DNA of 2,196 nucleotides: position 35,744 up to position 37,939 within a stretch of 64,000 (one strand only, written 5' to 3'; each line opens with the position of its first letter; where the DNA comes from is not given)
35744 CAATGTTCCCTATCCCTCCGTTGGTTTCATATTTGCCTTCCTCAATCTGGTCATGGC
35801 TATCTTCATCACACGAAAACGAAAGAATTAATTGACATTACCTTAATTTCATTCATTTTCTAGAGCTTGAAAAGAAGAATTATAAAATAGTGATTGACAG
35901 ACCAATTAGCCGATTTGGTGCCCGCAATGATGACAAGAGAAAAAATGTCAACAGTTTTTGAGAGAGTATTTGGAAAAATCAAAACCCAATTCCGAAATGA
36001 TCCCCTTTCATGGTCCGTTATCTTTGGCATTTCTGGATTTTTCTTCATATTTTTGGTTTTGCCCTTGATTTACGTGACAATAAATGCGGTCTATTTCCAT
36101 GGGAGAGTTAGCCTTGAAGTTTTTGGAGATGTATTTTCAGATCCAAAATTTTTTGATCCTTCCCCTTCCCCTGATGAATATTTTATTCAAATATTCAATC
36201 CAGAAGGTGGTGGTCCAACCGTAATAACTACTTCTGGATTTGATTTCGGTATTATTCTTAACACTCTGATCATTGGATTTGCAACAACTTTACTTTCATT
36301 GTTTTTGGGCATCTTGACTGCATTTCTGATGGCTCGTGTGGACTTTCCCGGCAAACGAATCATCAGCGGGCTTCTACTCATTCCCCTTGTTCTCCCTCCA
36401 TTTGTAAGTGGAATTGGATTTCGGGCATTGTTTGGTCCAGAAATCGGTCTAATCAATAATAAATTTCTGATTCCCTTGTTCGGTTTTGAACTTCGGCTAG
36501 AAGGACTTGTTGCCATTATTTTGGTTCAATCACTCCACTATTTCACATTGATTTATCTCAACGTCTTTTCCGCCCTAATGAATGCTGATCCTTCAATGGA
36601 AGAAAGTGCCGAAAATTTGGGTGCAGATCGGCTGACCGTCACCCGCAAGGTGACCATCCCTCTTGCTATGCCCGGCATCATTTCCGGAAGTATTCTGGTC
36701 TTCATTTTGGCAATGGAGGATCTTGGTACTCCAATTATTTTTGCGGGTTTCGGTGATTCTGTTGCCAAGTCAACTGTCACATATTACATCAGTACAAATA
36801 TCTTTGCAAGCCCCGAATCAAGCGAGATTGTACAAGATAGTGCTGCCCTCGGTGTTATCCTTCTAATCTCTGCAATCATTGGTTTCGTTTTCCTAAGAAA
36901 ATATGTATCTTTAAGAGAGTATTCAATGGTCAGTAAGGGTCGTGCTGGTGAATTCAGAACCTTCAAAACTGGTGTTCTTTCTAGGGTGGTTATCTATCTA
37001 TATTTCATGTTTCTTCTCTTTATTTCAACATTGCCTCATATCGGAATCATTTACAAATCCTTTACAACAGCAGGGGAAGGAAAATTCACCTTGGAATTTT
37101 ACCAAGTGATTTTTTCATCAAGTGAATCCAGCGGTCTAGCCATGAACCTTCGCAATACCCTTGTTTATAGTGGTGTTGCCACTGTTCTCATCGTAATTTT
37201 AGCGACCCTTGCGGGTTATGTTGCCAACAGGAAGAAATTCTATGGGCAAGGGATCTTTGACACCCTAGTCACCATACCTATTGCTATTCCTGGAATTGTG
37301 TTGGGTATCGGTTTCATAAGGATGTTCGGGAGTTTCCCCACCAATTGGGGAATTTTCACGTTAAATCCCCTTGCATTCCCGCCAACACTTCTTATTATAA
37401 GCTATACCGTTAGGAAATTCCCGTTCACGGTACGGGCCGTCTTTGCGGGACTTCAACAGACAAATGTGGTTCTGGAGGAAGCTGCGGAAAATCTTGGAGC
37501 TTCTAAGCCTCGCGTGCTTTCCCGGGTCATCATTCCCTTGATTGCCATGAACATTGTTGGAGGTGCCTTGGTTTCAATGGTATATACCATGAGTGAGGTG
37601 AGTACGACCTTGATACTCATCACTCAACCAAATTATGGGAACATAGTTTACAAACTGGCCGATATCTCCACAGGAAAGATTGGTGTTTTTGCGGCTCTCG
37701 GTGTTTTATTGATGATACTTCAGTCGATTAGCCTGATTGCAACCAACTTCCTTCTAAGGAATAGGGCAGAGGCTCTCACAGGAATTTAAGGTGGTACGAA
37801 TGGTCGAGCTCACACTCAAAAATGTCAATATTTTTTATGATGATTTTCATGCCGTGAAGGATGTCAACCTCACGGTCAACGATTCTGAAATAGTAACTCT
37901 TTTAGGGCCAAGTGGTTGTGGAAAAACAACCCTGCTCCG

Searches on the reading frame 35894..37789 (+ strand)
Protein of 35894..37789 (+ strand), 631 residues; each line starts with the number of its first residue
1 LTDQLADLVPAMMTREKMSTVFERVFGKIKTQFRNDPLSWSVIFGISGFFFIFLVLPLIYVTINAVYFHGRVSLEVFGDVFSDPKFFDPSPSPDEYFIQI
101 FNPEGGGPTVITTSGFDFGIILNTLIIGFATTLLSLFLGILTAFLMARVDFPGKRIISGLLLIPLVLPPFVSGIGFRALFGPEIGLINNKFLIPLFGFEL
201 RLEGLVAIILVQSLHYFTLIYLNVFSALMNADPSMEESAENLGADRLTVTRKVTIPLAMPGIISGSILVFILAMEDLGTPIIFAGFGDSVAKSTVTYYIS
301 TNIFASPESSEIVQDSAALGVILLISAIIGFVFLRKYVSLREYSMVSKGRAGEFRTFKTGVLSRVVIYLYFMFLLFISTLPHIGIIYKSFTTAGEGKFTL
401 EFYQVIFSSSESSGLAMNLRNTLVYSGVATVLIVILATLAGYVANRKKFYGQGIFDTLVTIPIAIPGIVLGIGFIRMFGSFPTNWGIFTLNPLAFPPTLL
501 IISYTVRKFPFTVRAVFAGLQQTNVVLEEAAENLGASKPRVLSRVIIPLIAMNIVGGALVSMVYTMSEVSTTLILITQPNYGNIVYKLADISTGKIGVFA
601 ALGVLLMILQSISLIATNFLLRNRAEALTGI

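Call 23: find_encoding_contigs(protein=window:35894-37789:+, flank=10000, max_places=1)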
Protein window:35894-37789:+ (631 aa): 1 contig read that carries it; 1 place shown.
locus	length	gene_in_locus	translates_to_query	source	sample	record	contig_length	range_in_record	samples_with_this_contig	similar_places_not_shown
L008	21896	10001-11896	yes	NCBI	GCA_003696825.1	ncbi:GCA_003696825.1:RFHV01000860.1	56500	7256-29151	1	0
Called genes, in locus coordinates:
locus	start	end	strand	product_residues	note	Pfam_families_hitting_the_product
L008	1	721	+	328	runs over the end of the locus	PF01791:DeoC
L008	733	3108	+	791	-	PF00171:Aldedh, PF07368:DUF1487 (faint), PF00171:Aldedh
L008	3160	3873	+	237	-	-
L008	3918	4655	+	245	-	PF03009:GDPD, PF13653:GDPD_2 (weak)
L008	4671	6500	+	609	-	PF00246:Peptidase_M14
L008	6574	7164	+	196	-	-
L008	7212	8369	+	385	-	PF03435:Sacchrp_dh_NADP, PF16653:Sacchrp_dh_C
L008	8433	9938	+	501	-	PF01547:SBP_bac_1, PF13343:SBP_bac_6, PF13416:SBP_bac_8, PF13531:SBP_bac_11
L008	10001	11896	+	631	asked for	PF00528:BPD_transp_1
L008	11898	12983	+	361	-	PF00005:ABC_tran, PF13304:AAA_21 (faint), PF08402:TOBE_2 (faint)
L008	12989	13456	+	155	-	PF00583:Acetyltransf_1, PF13420:Acetyltransf_4 (weak), PF13673:Acetyltransf_10, PF13508:Acetyltransf_7, PF08445:FR47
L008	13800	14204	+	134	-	-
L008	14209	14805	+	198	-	-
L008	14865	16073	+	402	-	PF16450:Prot_ATP_ID_OB_C, PF13191:AAA_16 (faint), PF00004:AAA, PF07724:AAA_2 (weak), PF07728:AAA_5 (weak), PF20720:nSTAND3 (faint), PF17862:AAA_lid_3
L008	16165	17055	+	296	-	PF01619:Pro_dh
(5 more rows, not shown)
